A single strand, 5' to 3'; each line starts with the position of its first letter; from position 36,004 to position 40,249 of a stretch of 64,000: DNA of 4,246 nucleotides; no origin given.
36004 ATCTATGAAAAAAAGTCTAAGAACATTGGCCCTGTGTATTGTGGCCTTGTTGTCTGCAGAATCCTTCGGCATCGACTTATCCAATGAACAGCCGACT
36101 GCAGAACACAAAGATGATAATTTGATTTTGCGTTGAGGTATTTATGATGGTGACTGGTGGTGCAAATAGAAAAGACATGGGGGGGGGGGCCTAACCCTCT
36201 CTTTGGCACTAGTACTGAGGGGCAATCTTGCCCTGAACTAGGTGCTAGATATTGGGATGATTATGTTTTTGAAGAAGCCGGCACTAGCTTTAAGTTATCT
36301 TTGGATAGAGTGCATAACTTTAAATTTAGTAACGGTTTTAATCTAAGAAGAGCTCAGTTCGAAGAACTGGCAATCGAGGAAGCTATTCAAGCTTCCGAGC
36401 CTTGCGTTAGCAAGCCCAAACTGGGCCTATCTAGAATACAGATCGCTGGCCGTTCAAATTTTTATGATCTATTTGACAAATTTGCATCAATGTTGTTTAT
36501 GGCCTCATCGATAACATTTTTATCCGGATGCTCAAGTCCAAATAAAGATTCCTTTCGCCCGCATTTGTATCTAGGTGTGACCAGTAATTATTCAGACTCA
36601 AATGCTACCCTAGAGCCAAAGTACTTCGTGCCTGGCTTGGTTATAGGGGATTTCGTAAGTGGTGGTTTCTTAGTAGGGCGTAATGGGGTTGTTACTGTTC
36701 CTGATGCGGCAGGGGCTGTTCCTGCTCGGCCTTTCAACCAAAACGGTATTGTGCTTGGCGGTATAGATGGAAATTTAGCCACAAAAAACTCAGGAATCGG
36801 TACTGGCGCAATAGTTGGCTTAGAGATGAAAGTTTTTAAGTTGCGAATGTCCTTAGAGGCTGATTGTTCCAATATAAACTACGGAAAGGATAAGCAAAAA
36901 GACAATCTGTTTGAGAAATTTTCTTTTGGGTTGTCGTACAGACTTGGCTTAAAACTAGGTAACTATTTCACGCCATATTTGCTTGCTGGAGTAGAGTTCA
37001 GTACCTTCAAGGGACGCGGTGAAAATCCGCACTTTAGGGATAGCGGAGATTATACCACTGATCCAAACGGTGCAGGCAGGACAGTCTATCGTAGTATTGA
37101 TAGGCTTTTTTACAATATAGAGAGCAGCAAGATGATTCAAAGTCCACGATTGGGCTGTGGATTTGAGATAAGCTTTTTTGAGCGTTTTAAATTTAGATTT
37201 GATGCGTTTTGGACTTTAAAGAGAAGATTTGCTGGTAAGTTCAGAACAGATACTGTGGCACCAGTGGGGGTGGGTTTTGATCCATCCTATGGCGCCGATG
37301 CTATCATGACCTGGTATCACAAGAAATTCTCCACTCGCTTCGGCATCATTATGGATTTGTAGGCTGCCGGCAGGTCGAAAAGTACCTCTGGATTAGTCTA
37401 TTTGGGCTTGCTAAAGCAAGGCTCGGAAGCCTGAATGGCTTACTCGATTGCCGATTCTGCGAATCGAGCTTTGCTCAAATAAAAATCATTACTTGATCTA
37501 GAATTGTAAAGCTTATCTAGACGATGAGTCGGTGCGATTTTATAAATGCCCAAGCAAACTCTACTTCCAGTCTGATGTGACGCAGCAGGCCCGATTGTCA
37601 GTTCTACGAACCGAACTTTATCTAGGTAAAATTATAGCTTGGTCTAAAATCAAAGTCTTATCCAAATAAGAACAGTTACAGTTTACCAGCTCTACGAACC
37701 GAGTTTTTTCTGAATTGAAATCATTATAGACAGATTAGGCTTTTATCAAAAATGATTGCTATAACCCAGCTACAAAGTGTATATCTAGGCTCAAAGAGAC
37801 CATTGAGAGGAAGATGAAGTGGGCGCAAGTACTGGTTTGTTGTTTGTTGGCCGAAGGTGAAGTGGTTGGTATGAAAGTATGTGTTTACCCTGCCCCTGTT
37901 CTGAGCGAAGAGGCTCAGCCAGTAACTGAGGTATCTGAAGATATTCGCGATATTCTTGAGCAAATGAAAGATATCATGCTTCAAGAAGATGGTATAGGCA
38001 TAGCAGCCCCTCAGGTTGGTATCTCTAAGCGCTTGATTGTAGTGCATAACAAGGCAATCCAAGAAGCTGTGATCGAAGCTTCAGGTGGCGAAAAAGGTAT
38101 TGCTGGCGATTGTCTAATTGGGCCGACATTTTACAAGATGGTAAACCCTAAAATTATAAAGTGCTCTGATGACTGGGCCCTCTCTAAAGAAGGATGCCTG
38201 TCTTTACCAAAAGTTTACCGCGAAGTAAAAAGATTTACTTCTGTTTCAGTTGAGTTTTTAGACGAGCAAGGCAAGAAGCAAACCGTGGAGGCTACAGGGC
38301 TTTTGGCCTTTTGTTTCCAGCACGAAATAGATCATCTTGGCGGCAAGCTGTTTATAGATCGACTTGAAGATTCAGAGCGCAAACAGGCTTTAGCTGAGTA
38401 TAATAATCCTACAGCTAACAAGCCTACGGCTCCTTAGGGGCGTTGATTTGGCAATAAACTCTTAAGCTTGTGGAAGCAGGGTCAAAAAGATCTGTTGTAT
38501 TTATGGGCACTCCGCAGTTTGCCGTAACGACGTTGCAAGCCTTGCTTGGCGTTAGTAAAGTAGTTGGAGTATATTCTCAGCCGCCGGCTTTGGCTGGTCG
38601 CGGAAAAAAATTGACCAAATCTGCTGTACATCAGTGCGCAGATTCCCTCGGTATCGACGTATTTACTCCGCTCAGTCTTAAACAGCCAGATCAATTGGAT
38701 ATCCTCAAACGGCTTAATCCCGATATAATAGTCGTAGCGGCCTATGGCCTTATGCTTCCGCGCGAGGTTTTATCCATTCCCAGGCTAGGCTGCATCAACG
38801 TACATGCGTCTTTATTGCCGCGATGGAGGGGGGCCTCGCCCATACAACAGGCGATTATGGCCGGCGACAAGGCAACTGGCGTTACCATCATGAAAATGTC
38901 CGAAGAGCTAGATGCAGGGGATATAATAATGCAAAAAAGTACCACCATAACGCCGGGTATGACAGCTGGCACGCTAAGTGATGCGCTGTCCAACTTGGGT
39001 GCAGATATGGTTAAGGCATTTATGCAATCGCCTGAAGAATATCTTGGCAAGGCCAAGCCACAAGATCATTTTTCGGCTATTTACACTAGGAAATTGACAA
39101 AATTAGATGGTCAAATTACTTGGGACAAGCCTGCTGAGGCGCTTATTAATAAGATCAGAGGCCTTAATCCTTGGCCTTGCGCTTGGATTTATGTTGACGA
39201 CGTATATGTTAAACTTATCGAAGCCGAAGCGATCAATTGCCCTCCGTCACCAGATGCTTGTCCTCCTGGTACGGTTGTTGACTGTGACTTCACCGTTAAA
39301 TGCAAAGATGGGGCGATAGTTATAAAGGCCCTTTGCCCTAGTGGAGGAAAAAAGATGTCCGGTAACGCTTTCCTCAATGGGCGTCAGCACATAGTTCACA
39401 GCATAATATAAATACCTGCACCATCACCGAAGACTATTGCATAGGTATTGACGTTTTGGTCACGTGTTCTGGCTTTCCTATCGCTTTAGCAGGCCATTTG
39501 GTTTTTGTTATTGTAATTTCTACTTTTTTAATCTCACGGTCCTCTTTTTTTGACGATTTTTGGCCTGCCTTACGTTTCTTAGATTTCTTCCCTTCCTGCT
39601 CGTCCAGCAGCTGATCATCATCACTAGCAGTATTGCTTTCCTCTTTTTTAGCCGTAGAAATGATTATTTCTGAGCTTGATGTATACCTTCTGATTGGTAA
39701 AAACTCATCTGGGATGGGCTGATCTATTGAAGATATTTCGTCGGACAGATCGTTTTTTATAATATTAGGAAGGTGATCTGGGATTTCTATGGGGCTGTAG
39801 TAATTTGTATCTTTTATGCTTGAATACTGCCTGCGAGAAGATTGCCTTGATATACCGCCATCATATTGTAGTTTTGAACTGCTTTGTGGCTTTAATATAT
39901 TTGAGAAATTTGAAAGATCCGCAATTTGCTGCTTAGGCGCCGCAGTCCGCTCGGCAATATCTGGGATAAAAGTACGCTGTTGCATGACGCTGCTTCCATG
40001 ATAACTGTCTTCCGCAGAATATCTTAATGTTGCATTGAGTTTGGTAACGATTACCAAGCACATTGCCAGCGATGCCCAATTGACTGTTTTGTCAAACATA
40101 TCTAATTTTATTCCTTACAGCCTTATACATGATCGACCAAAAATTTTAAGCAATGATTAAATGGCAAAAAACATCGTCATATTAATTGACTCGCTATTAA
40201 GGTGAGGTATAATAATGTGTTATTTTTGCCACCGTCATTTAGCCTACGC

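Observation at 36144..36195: G11 tract sits between a good SD-ATG and the 400-codon surface-protein ORF; one G fewer would fuse them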

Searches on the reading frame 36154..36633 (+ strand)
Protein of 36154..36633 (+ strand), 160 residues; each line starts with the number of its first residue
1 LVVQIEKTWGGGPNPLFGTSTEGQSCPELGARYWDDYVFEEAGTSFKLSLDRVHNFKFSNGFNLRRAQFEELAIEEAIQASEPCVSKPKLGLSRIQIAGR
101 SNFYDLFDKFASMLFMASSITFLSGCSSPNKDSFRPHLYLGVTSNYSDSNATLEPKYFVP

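Call 55: search_protein_representatives(protein=window:36154-36633:+)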
Query: 160 residues. Proteins with E-value up to 0.001 (for the whole library): 5; up to 1e-10: 2; up to 1e-30: 0. The best 5 are listed.
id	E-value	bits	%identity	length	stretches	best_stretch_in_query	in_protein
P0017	1.3e-26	109.7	30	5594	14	78-133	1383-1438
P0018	4.3e-21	91.7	98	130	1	113-160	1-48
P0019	4.2e-08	49.5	52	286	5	51-74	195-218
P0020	1.3e-04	38.2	45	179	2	43-94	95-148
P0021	7.9e-04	35.7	30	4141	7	78-115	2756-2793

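Call 58: find_encoding_contigs(protein=P0018, flank=6000, max_places=6)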
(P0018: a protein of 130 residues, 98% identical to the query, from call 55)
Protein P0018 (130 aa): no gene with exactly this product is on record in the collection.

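Call 59: find_encoding_contigs(protein=P0019, flank=4000, max_places=4)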
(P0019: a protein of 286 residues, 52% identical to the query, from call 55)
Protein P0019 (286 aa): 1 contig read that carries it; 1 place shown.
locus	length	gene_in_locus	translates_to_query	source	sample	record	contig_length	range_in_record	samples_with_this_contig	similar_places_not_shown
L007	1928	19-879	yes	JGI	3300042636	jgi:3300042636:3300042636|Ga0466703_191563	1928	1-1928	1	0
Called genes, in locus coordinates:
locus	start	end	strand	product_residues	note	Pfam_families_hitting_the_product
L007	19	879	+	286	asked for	-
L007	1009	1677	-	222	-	PF13505:OMP_b-brl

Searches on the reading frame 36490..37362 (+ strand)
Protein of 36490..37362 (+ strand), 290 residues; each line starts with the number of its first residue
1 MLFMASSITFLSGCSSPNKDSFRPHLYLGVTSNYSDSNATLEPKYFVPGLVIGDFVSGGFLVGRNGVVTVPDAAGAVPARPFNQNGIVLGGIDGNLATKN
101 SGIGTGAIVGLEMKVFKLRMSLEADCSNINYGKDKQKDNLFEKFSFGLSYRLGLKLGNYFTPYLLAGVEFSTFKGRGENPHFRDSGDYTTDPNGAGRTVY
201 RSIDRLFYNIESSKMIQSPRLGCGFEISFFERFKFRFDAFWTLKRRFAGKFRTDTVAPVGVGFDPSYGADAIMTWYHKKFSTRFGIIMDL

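Call 16: find_related_loci(query=A2, collection=genome_contigs, flank=6000)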
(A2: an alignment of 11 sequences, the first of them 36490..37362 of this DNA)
Query A2 (290 aa) in genome_contigs; peptide patterns used: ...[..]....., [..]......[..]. (x = any residue, [..] = any of these).
31 stretches matched a pattern; 3 encode a relative of the query (tblastn E <= 1e-3); 2 distinct loci.
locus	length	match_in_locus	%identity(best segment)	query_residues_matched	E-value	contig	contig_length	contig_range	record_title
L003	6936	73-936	57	1-290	4e-108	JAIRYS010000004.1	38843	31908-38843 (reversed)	MAG: Holosporales bacterium isolate Gsp477_bin58 k119_863829, whole genome shotgun sequence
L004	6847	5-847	58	11-290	2e-96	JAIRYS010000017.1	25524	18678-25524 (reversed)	MAG: Holosporales bacterium isolate Gsp477_bin58 k119_627548, whole genome shotgun sequence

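Call 17: find_related_loci(query=A2, collection=metagenome_contigs, flank=6000)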
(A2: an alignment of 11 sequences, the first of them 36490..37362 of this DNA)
Query A2 (290 aa) in metagenome_contigs; peptide patterns used: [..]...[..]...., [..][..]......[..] (x = any residue, [..] = any of these).
124 stretches matched a pattern, but none encodes a relative of the query by tblastn (E <= 1e-3).

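Call 67: predict_structure(alignment_id=A2)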
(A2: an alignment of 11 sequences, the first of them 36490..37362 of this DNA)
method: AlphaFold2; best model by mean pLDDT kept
length: 290 residues; sequences in the alignment: 11
mean_pLDDT: 59.5   pTM: 0.48
mean pLDDT of the five models: 59.5, 37.8, 34.7, 33.9, 31.9
residues with pLDDT >= 90: 0; 70-90: 72; 50-70: 137; < 50: 81
segments of 3 or more residues with pLDDT < 50: 1-17, 87-95, 129-142, 177-206, 256-265
pLDDT, mean of each block of 10 residues (from residue 1): 40 46 73 65 57 59 62 65 55 52 65 66 59 40 59 73 79 54 42 43 44 68 80 78 68 49 46 67 74
secondary structure, 60 per line:
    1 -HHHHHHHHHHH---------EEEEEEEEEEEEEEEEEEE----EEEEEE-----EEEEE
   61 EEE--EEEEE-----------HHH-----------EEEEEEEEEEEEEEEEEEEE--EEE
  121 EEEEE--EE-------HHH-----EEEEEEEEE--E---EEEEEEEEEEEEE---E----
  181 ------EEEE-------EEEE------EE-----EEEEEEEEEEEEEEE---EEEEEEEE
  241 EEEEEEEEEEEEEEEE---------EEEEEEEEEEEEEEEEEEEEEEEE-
elements in order: H2-12 E22-40 E45-50 E56-63 E66-70 E96-115 E118-125 E145-153 E160-172 E187-190 E198-201 E215-229 E233-256 E266-289

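Call 69: fold_search(model_id=the predicted structure, library=pdb)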
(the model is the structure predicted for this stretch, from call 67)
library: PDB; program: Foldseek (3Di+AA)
matches with E <= 10: 831; with E <= 0.001: 44
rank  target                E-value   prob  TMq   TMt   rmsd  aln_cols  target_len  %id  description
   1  9a34_MODEL_1_A        1.3e-05  1.00  0.28  0.26  18.8       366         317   10  Model of E. coli OmpT by in-cell photo-crosslinking MS and deep learning (released 2023-02-24)
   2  2r4p_A                2.9e-05  0.99  0.22  0.17  21.4       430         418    9  Crystal structure of the long-chain fatty acid transporter FadL mutant G212E (released 2008-09-16)
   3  6pee_A                4.3e-05  0.99  0.20  0.17  19.1       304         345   10  InvG secretin domain beta-barrel from Salmonella SPI-1 injectisome NC-base (released 2019-10-23)
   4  6q14_A                4.3e-05  0.99  0.20  0.13  19.1       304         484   10  Structure of the Salmonella SPI-1 injectisome NC-base (released 2019-10-23)
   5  6q14_B                4.3e-05  0.99  0.20  0.13  19.1       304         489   10  Structure of the Salmonella SPI-1 injectisome NC-base (released 2019-10-23)
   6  3pgu                  5.5e-05  1.00  0.26  0.21  19.2       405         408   11  Phe3Glu mutant of EcFadL (released 2011-05-25)
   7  1p4t                  1.2e-04  1.00  0.32  0.56  10.4       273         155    9  Crystal structure of Neisserial surface protein A (NspA) (released 2003-07-22)
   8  3pgs_B                1.4e-04  0.98  0.24  0.19  20.8       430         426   10  Phe3Gly mutant of EcFadL (released 2011-05-25)
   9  6z38                  1.5e-04  0.85  0.17  0.14  24.3       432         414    8  TodX deltaS2S3 mutant monoaromatic hydrocarbon channel (released 2020-11-04)
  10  1i78_A                1.6e-04  0.99  0.29  0.29  17.8       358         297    9  CRYSTAL STRUCTURE OF OUTER MEMBRANE PROTEASE OMPT FROM ESCHERICHIA COLI (released 2001-10-03)
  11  1t16_A                1.6e-04  0.97  0.22  0.17  22.0       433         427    8  Crystal structure of the bacterial fatty acid transporter FadL from Escherichia coli (released 2004-06-15)
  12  3pgs_A                1.9e-04  0.98  0.24  0.18  20.6       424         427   10  Phe3Gly mutant of EcFadL (released 2011-05-25)
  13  4dcb_A                2.3e-04  0.99  0.26  0.27  19.1       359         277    8  Y. pestis Plasminogen Activator Pla in Complex with Human Plasminogen Activation Loop Peptide ALP11 (released 2012-06-06)
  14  2x56                  2.4e-04  0.95  0.22  0.24  19.5       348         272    9  Yersinia Pestis Plasminogen Activator Pla (Native) (released 2010-07-28)
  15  7ah9_5O               2.7e-04  0.93  0.18  0.12  19.7       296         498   12  Substrate-engaged type 3 secretion system needle complex from Salmonella enterica typhimurium - SpaR state 1 (released 2021-03-17)
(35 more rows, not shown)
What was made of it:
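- On SSR-mediated translational phase variation (contingency locus): The top PDB hits (E<=1e-3) are beta-barrels, mostly small outer-membrane proteins plus secretin barrels, but with TM 0.2-0.3 (calls 67, 69).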

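Call 70: search_protein_families(library=pfam, alignment_id=A2, max_evalue=0.01)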
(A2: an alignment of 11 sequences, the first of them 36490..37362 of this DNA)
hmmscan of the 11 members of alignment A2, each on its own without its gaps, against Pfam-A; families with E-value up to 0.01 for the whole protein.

A. member 1, window:36490-37362:+ (290 aa): 1 family
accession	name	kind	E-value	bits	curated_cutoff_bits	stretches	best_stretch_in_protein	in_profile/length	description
PF13505.12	OMP_b-brl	-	0.00046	20.8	28.7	1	98-215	39-126/175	Outer membrane protein beta-barrel domain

B. families by the number of members that match (of 11 scanned): 1 family
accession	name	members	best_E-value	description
PF13505.12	OMP_b-brl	7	0.00043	Outer membrane protein beta-barrel domain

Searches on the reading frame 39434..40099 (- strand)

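Call 5: search_protein_families(library=pfam, proteins=[window:39434-40099:-], max_evalue=0.1)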
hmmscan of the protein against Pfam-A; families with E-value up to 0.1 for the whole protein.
window:39434-40099:- (221 aa): 2 families
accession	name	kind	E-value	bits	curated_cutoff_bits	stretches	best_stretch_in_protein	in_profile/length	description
PF25699.1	AcrF8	-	0.027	15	27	1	144-196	36-90/92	Anti-CRISPR protein AcrF8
PF05132.19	RNA_pol_Rpc4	-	0.081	13.6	26.5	0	106-209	9-80/143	RNA polymerase III RPC4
